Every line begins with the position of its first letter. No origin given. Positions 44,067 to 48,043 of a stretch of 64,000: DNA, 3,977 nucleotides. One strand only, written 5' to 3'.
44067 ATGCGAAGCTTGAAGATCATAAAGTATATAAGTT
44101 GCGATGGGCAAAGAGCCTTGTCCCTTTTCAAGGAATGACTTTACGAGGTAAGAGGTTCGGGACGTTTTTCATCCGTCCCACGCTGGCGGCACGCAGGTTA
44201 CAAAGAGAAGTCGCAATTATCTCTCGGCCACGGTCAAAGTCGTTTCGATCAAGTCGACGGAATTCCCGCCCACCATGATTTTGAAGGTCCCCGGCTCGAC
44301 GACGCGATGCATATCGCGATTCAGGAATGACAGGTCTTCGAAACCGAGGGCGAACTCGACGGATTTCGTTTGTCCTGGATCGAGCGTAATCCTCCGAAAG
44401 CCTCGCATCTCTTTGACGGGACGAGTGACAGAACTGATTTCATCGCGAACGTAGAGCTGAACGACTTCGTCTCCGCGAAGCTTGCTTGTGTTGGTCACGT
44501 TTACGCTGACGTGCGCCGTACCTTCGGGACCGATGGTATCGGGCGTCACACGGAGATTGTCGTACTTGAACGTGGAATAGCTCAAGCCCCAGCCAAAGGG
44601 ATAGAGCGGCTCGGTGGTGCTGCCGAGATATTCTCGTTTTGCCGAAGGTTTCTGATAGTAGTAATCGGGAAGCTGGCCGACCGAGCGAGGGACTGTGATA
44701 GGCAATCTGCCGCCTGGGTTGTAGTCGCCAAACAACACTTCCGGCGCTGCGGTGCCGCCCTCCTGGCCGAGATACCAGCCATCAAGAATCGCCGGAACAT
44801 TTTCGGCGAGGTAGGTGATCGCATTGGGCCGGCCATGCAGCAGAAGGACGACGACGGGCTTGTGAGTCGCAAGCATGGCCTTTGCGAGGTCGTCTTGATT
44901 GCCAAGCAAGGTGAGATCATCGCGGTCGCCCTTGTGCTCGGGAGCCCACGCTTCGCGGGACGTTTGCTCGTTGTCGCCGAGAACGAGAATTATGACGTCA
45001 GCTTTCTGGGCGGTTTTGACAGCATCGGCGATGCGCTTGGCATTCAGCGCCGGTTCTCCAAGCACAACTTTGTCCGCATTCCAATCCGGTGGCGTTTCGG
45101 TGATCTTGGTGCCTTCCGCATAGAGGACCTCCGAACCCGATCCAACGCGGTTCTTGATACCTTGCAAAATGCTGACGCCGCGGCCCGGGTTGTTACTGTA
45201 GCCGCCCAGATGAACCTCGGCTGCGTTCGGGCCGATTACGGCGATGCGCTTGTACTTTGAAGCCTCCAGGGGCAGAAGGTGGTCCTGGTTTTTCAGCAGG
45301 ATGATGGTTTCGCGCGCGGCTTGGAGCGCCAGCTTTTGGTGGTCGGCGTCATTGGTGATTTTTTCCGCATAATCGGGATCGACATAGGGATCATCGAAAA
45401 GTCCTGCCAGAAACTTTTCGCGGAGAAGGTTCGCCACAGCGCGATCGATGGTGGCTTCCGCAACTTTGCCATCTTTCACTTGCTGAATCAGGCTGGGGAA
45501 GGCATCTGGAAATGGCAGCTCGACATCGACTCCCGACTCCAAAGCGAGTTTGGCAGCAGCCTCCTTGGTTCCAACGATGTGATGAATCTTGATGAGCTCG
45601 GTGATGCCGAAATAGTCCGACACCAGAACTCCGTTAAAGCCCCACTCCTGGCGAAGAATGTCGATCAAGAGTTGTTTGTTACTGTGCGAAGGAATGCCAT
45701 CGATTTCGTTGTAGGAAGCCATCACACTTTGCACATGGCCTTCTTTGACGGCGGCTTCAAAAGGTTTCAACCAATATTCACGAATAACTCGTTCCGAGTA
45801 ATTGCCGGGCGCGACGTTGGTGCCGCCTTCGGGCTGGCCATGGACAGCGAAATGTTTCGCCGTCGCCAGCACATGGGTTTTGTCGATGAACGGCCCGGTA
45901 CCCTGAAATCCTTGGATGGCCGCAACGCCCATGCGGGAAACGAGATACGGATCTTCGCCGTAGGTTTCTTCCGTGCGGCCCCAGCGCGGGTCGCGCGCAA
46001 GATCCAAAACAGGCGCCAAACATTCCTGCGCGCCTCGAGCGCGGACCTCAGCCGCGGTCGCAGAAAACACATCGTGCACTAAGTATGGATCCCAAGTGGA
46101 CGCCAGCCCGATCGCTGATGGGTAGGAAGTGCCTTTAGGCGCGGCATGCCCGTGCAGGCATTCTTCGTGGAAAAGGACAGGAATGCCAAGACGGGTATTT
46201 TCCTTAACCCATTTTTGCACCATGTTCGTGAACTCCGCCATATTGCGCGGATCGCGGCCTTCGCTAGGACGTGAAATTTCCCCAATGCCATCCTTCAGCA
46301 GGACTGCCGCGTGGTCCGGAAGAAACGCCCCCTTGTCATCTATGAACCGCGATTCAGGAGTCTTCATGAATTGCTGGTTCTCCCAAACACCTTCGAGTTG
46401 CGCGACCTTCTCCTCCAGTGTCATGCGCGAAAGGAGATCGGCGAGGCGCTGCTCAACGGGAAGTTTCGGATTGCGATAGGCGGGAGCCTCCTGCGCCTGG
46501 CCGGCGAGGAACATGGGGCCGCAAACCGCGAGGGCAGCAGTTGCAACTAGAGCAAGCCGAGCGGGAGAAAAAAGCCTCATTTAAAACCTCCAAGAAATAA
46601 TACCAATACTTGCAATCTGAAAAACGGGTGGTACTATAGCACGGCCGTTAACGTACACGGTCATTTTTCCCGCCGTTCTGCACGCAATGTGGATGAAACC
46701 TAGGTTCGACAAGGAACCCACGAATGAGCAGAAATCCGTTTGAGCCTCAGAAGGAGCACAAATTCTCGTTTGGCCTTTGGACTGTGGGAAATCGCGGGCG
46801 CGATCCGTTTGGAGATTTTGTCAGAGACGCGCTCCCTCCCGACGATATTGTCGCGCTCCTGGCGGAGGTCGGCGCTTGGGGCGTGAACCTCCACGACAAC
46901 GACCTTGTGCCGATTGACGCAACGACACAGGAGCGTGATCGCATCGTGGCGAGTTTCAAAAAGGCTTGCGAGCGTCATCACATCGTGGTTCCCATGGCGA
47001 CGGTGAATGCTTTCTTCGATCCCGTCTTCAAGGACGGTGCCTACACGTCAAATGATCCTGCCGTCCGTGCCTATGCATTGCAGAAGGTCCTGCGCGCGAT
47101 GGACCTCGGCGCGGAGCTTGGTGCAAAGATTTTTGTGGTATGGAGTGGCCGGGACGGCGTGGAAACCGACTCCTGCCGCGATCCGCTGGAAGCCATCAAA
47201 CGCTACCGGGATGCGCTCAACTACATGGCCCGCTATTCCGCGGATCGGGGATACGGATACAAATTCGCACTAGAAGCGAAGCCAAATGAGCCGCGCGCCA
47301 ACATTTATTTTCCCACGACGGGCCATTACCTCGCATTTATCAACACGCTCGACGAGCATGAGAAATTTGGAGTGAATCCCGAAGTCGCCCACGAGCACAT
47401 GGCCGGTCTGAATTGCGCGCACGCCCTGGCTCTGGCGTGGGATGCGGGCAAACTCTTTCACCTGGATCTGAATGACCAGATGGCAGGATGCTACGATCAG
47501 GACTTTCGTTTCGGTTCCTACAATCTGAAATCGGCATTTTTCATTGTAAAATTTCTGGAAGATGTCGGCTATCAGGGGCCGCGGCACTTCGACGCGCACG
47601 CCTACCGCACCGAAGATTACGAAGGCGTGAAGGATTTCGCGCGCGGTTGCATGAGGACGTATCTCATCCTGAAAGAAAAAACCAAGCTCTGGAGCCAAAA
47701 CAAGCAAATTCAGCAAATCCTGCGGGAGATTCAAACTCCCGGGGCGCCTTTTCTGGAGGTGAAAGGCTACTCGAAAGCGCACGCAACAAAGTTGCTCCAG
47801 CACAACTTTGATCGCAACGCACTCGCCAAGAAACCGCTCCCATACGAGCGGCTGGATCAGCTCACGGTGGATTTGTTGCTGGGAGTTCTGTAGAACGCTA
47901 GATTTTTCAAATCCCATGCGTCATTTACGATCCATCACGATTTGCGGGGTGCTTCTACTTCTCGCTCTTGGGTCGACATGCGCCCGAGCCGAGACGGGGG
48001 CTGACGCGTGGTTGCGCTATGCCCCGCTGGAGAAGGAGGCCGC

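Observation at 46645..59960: A shared 16-bp ACGT-centred palindrome links xylA-GH67/GH3, LacI-2/GH51 and the TBDR2-TPR-CRTAC1 cassette into one putative regulon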

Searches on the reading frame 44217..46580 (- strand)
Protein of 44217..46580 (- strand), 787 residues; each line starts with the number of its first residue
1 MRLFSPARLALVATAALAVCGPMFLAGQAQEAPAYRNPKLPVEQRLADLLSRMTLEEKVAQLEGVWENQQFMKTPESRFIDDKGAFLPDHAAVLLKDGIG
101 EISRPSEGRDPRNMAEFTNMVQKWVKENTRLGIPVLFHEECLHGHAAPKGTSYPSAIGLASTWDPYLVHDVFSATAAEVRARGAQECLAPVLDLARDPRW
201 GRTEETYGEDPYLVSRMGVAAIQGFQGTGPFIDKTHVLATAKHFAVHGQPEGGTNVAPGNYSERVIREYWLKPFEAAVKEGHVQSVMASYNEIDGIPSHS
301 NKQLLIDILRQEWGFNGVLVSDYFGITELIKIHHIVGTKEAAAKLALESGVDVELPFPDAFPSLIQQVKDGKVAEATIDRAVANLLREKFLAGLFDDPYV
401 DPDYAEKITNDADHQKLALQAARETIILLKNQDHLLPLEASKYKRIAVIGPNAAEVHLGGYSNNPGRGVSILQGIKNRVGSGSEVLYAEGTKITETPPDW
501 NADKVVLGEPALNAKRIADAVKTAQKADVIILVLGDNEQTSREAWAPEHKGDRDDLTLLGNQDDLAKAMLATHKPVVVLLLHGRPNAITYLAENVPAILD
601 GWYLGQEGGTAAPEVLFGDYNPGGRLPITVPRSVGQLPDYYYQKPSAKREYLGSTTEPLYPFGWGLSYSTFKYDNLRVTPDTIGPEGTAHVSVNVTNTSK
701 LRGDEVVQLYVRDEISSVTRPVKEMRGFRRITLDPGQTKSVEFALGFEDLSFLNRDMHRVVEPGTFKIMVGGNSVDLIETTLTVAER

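Call 7: search_protein_families(library=pfam, proteins=[window:44217-46580:-])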
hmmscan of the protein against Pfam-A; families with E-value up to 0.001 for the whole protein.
window:44217-46580:- (787 aa): 3 families
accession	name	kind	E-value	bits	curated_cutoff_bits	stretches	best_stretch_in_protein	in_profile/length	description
PF00933.27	Glyco_hydro_3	-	1.3e-75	255.3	27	1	54-387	1-315/316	Glycosyl hydrolase family 3 N terminal domain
PF01915.27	Glyco_hydro_3_C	-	1.9e-58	198.2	31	1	426-668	1-200/200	Glycosyl hydrolase family 3 C-terminal domain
PF14310.12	Fn3-like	-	3.5e-25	88.3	25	1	705-774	1-71/71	Fibronectin type III-like domain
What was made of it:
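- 44217..46580 (-): GH3 glycoside hydrolase, a predicted target. Pfam Glyco_hydro_3, Glyco_hydro_3_C and Fn3-like domains (call 7).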

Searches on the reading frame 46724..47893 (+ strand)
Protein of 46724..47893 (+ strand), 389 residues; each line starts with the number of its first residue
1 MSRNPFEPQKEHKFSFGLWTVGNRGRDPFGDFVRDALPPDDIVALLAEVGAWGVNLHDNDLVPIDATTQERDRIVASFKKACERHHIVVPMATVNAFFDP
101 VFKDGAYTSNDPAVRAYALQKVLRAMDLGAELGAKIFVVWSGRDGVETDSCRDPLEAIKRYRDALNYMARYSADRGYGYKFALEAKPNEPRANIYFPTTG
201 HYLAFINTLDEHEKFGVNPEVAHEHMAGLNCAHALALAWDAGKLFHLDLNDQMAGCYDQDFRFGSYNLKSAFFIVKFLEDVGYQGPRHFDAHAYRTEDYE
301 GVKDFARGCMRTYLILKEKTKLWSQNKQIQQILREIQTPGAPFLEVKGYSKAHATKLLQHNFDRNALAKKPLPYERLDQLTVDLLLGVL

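Call 7: search_protein_families(library=pfam, proteins=[window:46724-47893:+])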
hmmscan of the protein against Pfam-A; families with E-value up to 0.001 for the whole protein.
window:46724-47893:+ (389 aa): 1 family
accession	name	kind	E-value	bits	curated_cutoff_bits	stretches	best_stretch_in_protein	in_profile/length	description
PF01261.30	AP_endonuc_2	-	1e-24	88.1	31.1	1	44-293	2-231/249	Xylose isomerase-like TIM barrel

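Call 19: search_protein_families(library=ncbifam, proteins=[window:46724-47893:+], max_evalue=0.00001)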
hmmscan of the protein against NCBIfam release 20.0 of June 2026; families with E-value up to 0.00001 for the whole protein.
window:46724-47893:+ (389 aa): 5 families
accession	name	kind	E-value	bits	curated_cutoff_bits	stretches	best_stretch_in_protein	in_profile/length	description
TIGR02631.1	xylA_Arthro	equivalog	2e-153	510.9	447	1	7-386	2-382/382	xylose isomerase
TIGR02630.1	xylose_isom_A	equivalog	8e-29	100.8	533.25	1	55-296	97-343/435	xylose isomerase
NF003998.0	PRK05474.1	subfamily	1.3e-27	96.8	459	1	55-296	99-345/439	xylose isomerase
NF009115.0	PRK12465.1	subfamily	8.9e-15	54.4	888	1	47-294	99-351/445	xylose isomerase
TIGR02635.1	RhaI_grampos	equivalog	5.1e-07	29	531.35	1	82-278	78-266/378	L-rhamnose isomerase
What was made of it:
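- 46724..47893 (+): xylA, xylose isomerase of the Arthrobacter type, a predicted target. NCBIfam TIGR02631 equivalog, 510.9 bits against a cutoff of 447 (call 19).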
